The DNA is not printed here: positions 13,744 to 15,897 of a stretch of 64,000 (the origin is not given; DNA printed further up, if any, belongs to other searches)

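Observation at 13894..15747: CrtI-family flavoprotein with a GltD/DPD-like Cys-rich C-terminal tail, next to a tail-less paralog, in a presumably carotenoid-free anaerobe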

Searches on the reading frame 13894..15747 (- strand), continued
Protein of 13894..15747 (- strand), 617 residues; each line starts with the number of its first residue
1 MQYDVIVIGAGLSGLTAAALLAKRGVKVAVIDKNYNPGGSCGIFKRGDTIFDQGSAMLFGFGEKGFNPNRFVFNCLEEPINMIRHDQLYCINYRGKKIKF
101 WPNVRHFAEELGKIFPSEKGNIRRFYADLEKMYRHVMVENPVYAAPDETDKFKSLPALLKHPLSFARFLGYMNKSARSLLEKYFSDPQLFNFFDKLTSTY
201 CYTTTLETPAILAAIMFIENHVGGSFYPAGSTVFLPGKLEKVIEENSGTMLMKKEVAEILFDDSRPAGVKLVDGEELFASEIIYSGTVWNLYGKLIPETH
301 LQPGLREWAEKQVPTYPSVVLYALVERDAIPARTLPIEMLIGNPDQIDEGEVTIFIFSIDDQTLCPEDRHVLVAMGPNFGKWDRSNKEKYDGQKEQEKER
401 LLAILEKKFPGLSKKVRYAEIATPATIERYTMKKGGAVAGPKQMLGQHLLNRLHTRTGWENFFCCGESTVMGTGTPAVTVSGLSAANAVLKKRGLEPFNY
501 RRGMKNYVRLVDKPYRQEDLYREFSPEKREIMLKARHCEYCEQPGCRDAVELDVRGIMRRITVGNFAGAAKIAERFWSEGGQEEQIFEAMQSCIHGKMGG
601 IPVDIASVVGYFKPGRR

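Call 15: search_protein_families(library=pfam, alignment_id=A1, max_evalue=0.1)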
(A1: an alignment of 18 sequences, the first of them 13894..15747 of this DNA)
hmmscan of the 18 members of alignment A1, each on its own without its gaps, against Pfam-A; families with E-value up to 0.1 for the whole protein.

A. member 1, window:13894-15747:- (617 aa): 19 families
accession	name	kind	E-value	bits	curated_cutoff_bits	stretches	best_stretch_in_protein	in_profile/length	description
PF01593.30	Amino_oxidase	-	1.5e-21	77.6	19.8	1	12-490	1-443/443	Flavin containing amine oxidoreductase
PF13450.12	NAD_binding_8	-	3.5e-13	50.1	21.9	1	7-62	1-56/68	NAD(P)-binding Rossmann-like domain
PF01266.30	DAO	-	6.1e-09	36.3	27.9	1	4-39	1-37/353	FAD dependent oxidoreductase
PF01946.23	Thi4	-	1.2e-08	34.9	26.2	1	2-41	17-57/235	Thi4 family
PF01134.28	GIDA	-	1.5e-07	31.3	22.1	1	4-36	1-33/391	Glucose inhibited division protein A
PF00890.30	FAD_binding_2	-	1.7e-07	31.2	20.4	1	4-39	1-36/414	FAD binding domain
PF01494.25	FAD_binding_3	-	3.8e-07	30.1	22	1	3-34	2-33/349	FAD binding domain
PF03486.20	HI0933_like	-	1.7e-06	28.1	50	1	4-38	2-36/244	HI0933-like protein Rossmann domain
PF07992.20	Pyr_redox_2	-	2.9e-05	24.1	26.1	1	3-43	1-42/291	Pyridine nucleotide-disulphide oxidoreductase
PF12831.13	FAD_oxidored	-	4.2e-05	23.5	27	1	4-40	1-37/416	FAD dependent oxidoreductase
PF00996.24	GDI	-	0.00018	20.6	23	1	2-40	4-42/436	GDP dissociation inhibitor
PF21799.2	MurD-like_N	-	0.0002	22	27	1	4-40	2-38/88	Mur ligase MurD-like, N-terminal domain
PF00070.33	Pyr_redox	-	0.00059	20.7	22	1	5-34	2-31/82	Pyridine nucleotide-disulphide oxidoreductase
PF01262.27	AlaDh_PNT_C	-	0.0047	16.8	23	1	4-35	30-61/214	Alanine dehydrogenase/PNT, C-terminal domain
PF03721.20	UDPG_MGDP_dh_N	-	0.0071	16.4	27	1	5-34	3-32/187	UDP-glucose/GDP-mannose dehydrogenase family, NAD binding domain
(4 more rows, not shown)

B. families by the number of members that match (of 18 scanned): 26 families (the first 25 are shown)
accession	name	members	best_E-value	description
PF01593.30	Amino_oxidase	18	5.7e-23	Flavin containing amine oxidoreductase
PF13450.12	NAD_binding_8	18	5.4e-15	NAD(P)-binding Rossmann-like domain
PF01266.30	DAO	18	5.8e-14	FAD dependent oxidoreductase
PF01946.23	Thi4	18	1.5e-09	Thi4 family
PF00890.30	FAD_binding_2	18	8e-09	FAD binding domain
PF01134.28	GIDA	18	5.4e-08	Glucose inhibited division protein A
PF03486.20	HI0933_like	18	1.9e-07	HI0933-like protein Rossmann domain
PF01494.25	FAD_binding_3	18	3.8e-07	FAD binding domain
PF12831.13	FAD_oxidored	18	5.5e-07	FAD dependent oxidoreductase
PF07992.20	Pyr_redox_2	18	2.6e-06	Pyridine nucleotide-disulphide oxidoreductase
PF00070.33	Pyr_redox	18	1.3e-05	Pyridine nucleotide-disulphide oxidoreductase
PF21799.2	MurD-like_N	18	0.00019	Mur ligase MurD-like, N-terminal domain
PF14691.11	Fer4_20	17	2.3e-09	Dihydroprymidine dehydrogenase domain II, 4Fe-4S cluster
PF13738.12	Pyr_redox_3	16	0.00049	Pyridine nucleotide-disulphide oxidoreductase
PF05834.18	Lycopene_cycl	15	0.0015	Lycopene cyclase protein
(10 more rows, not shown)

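Call 23: find_related_loci(query=A1, collection=genome_contigs, flank=10000)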
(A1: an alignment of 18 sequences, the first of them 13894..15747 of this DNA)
Query A1 (617 aa) in genome_contigs; peptide patterns used: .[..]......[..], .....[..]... (x = any residue, [..] = any of these).
360 stretches matched a pattern; 340 encode a relative of the query (tblastn E <= 1e-3); the best 80 are kept; 80 distinct loci.
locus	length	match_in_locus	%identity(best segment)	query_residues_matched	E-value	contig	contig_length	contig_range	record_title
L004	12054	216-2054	86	1-613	0e+0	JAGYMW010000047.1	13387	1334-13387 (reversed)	MAG: Bacillota bacterium isolate M55B129 47, whole genome shotgun sequence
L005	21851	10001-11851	83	1-617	0e+0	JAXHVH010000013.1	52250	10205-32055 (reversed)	MAG: Bacillota bacterium isolate MAG72_tar_biofilm MAG72_13, whole genome shotgun sequence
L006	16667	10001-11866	66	1-612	0e+0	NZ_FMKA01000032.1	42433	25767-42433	Anaerobium acetethylicum strain GluBS11, whole genome shotgun sequence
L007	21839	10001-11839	64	1-612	0e+0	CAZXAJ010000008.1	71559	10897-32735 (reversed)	MAG TPA_asm: uncultured Dehalococcoidales bacterium isolate binchicken_co334_347 genome assembly, contig: NODE_515_lengt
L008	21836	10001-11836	65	1-613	0e+0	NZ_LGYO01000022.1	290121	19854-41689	Acetobacterium bakii strain DSM 8239 contig_22, whole genome shotgun sequence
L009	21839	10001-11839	62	1-612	0e+0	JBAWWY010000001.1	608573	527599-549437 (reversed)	MAG: Eubacteriales bacterium isolate ELA049 MAG049_1, whole genome shotgun sequence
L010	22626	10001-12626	65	1-612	0e+0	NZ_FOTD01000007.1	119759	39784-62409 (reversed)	Trichococcus palustris strain DSM 9172, whole genome shotgun sequence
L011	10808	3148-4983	63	1-611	0e+0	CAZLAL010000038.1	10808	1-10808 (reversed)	MAG TPA_asm: uncultured Dehalococcoidales bacterium isolate SRP067234_co1_241 genome assembly, contig: k99_900895, whole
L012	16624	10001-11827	64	1-612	0e+0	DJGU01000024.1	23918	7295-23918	MAG TPA_asm: Anaerolineaceae bacterium UBA5838 UBA5838_contig_503, whole genome shotgun sequence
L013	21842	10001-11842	62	1-613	0e+0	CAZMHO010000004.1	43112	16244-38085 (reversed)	MAG TPA_asm: uncultured Thermotogaceae bacterium isolate binchicken_co113_214 genome assembly, contig: NODE_984_length_4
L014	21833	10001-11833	64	1-611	0e+0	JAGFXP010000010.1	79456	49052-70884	MAG: Bacillota bacterium isolate CTSoil_065 scaffold_32, whole genome shotgun sequence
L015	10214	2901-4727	62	1-612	0e+0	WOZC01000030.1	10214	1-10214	MAG: Anaerolineaceae bacterium isolate WOFB14 NODE_2716_length_10214_cov_10.773797, whole genome shotgun sequence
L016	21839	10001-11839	61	1-612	0e+0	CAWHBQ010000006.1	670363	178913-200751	MAG: uncultured Oscillospiraceae bacterium isolate MFD00905.bin.2.71 genome assembly, contig: contig_40938, whole genome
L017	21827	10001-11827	63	1-612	0e+0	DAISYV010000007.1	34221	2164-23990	MAG TPA_asm: Anaerolineaceae bacterium isolate CTOTU18765 NODE_987_length_34221_cov_11.746912, whole genome shotgun sequ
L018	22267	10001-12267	63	1-612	0e+0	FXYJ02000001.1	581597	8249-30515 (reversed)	Ruminococcaceae bacterium HV4-5-B5C genome assembly, contig: NODE_1_length_581597_cov_797.429_ID_1, whole genome shotgun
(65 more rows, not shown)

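Call 45: predict_structure(alignment_id=A1)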
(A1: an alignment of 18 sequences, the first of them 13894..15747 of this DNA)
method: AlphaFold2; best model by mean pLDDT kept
length: 617 residues; sequences in the alignment: 18
mean_pLDDT: 58.5   pTM: 0.43
mean pLDDT of the five models: 58.5, 56.6, 55.1, 54.3, 51.7
residues with pLDDT >= 90: 36; 70-90: 197; 50-70: 131; < 50: 253
segments of 3 or more residues with pLDDT < 50: 35-95, 100-103, 132-179, 194-238, 312-317, 333-351, 357-365, 427-455, 467-479, 500-515
pLDDT, mean of each block of 10 residues (from residue 1): 84 70 86 50 30 34 32 30 32 47 56 73 62 39 32 38 39 42 59 44 35 29 27 38 72 84 91 92 74 84 72 49 77 48 37 47 51 60 75 86 81 85 54 34 29 51 58 38 70 74 31 49 79 78 64 74 67 85 86 78 89 72
secondary structure, 60 per line:
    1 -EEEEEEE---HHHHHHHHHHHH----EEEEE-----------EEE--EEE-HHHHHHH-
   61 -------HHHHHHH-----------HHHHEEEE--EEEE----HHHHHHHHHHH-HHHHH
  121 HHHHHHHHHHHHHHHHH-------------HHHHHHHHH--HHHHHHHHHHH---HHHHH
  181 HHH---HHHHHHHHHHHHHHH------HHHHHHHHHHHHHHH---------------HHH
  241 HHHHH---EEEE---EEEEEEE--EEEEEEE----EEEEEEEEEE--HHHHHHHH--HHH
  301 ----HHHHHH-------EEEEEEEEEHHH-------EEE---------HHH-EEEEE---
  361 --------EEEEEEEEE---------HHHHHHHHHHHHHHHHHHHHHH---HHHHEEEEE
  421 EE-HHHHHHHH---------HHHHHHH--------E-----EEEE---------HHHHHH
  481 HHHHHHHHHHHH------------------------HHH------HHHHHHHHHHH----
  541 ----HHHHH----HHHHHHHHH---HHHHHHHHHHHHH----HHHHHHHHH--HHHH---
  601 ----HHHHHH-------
elements in order: E2-8 H12-23 E28-32 E44-46 E49-51 H53-59 H68-74 H86-89 E90-93 E96-99 H104-114 H116-137 H151-159 H162-172 H176-183 H187-201 H208-222 H238-245 E249-252 E256-262 E265-271 E276-285 H288-295 H305-310 E318-326 E337-339 E353-357 E369-377 H387-408 H412-415 E416-422 H424-431 H441-447 E462-465 H475-492 H526-536 H545-549 H554-562 H566-578 H583-591 H594-597 H605-610

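Call 58: predict_structure(alignment_id=A3)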
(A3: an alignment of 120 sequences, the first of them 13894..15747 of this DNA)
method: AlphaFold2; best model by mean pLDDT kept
length: 617 residues; sequences in the alignment: 120
mean_pLDDT: 84.5   pTM: 0.88
mean pLDDT of the five models: 84.5, 82.8, 80.6, 80.3, 76.5
residues with pLDDT >= 90: 276; 70-90: 250; 50-70: 74; < 50: 17
segments of 3 or more residues with pLDDT < 50: 62-66, 445-453
pLDDT, mean of each block of 10 residues (from residue 1): 92 91 97 72 78 67 55 85 81 88 90 94 95 82 60 77 88 85 92 81 76 78 74 76 95 93 95 96 88 92 86 77 95 89 87 90 93 89 89 95 95 96 80 61 47 67 80 61 90 90 82 91 94 92 83 91 93 93 92 88 93 78
secondary structure, 60 per line:
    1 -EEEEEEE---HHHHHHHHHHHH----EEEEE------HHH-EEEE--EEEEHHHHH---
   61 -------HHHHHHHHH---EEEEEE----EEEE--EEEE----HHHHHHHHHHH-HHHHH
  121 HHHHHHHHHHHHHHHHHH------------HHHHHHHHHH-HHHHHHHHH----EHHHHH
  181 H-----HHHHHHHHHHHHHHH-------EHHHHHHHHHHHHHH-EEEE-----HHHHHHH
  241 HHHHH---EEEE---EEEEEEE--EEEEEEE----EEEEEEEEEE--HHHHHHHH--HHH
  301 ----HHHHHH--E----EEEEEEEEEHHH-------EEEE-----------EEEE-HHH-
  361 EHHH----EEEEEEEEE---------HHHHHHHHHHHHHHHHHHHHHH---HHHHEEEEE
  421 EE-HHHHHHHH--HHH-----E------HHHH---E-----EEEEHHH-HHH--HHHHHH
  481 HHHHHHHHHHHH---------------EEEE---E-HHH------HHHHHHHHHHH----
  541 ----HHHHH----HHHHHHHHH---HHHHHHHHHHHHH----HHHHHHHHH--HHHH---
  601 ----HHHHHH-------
elements in order: E2-8 H12-23 E28-32 E43-46 E49-52 H53-57 H68-76 E80-85 E90-93 E96-99 H104-114 H116-138 H151-160 H162-170 H176-181 H187-201 H210-223 E225-228 H234-245 E249-252 E256-262 E265-271 E276-285 H288-295 H305-310 E318-326 E337-340 E352-355 E369-377 H387-408 H412-415 E416-422 H424-431 H449-452 E462-465 H475-492 E508-511 H526-536 H545-549 H554-562 H566-578 H583-591 H594-597 H605-610

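Call 61: fold_search(model_id=the predicted structure, library=pdb)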
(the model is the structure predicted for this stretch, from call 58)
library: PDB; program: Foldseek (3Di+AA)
matches with E <= 10: 1916; with E <= 0.001: 1153
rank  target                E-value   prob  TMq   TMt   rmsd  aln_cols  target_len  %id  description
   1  4rep                  5.1e-25  1.00  0.60  0.74   5.9       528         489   20  Crystal Structure of gamma-carotenoid desaturase (released 2015-07-15)
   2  4dgk                  9.0e-20  1.00  0.45  0.64   9.0       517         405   16  Crystal structure of Phytoene desaturase CRTI from Pantoea ananatis (released 2012-10-10)
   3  3ka7                  2.9e-19  1.00  0.52  0.73   8.3       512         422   17  Crystal Structure of an oxidoreductase from Methanosarcina mazei. Northeast Structural Genomics Consortium target id MaR (released 2009-11-17)
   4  3nrn                  1.3e-16  1.00  0.50  0.76   8.1       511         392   17  Crystal Structure of PF1083 protein from Pyrococcus furiosus, Northeast Structural Genomics Consortium Target PfR223 (released 2010-11-03)
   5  6c71_B                2.6e-16  1.00  0.51  0.68   6.6       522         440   15  Nicotine Oxidoreductase in Complex with S-nicotine (released 2018-07-11)
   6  7c4a_B                2.8e-16  1.00  0.51  0.68   6.2       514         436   15  nicA2 with cofactor FAD (released 2020-06-03)
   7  2z5x                  4.9e-16  1.00  0.56  0.65   7.4       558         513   14  Crystal Structure of Human Monoamine Oxidase A with Harmine (released 2008-04-01)
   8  2z5y                  5.7e-16  1.00  0.55  0.64   7.0       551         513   15  Crystal Structure of Human Monoamine Oxidase A (G110A) with Harmine (released 2008-04-01)
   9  7khn                  8.5e-16  1.00  0.50  0.67   6.2       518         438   15  NicA2 variant N462Y/W427Y in complex with (S)-nicotine (released 2021-02-03)
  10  8dq7_A                9.0e-16  1.00  0.52  0.70   6.0       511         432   16  The structure of NicA2 variant F104L/A107T/S146I/G317D/H368R/L449V/N462S from Pseudomonas putida (released 2023-07-26)
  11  6c71_D                9.0e-16  1.00  0.52  0.69   6.5       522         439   16  Nicotine Oxidoreductase in Complex with S-nicotine (released 2018-07-11)
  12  6c71_C                1.3e-15  1.00  0.52  0.69   6.2       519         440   15  Nicotine Oxidoreductase in Complex with S-nicotine (released 2018-07-11)
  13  5ttk_C                1.7e-15  1.00  0.50  0.66   6.1       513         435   15  Crystal Structure of Selenomethionine-incorporated Nicotine Oxidoreductase from Pseudomonas putida (released 2017-01-25)
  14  5ttj_A                1.8e-15  1.00  0.51  0.68   6.1       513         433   15  Crystal Structure of Nicotine Oxidoreductase from Pseudomonas putida (released 2017-02-08)
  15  6cr0                  2.1e-15  1.00  0.53  0.72   5.6       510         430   15  1.55 A resolution structure of (S)-6-hydroxynicotine oxidase from Shinella HZN7 (released 2018-03-28)
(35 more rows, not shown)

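Call 69: search_protein_representatives(protein=window:13894-15747:-)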
Query: 617 residues. Proteins with E-value up to 0.001 (for the whole library): 7996; up to 1e-10: 2729; up to 1e-30: 194. The best 150 are listed.
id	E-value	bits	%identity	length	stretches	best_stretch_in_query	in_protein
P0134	1.6e-247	839.4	58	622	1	1-614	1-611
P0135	1.1e-198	678.0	54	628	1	1-572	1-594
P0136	1.8e-178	611.3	68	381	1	1-379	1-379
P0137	1.9e-175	601.3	58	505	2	177-580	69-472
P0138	2.8e-168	577.6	46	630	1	2-571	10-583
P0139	1.4e-163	562.1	44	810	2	2-573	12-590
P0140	2.1e-157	541.6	46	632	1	5-571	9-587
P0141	3.5e-152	524.4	46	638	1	2-574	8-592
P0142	3.6e-147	507.8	44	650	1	3-571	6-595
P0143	2.9e-143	494.9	44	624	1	3-574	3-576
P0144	3.5e-143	494.7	41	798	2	2-573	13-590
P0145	7.0e-139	480.5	65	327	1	163-472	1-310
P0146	1.1e-133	463.3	42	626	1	2-573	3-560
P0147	3.4e-133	461.7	43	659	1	4-609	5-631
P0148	3.8e-125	435.1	42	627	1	3-572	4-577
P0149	4.4e-122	425.0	39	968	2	2-573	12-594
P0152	9.5e-118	410.7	37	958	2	2-572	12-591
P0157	3.5e-111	389.0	39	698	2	2-573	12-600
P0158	7.7e-110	384.6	37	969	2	2-573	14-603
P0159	2.2e-101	356.6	36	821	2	2-572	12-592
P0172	6.5e-67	242.8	31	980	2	3-572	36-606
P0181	1.5e-57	211.9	29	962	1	2-576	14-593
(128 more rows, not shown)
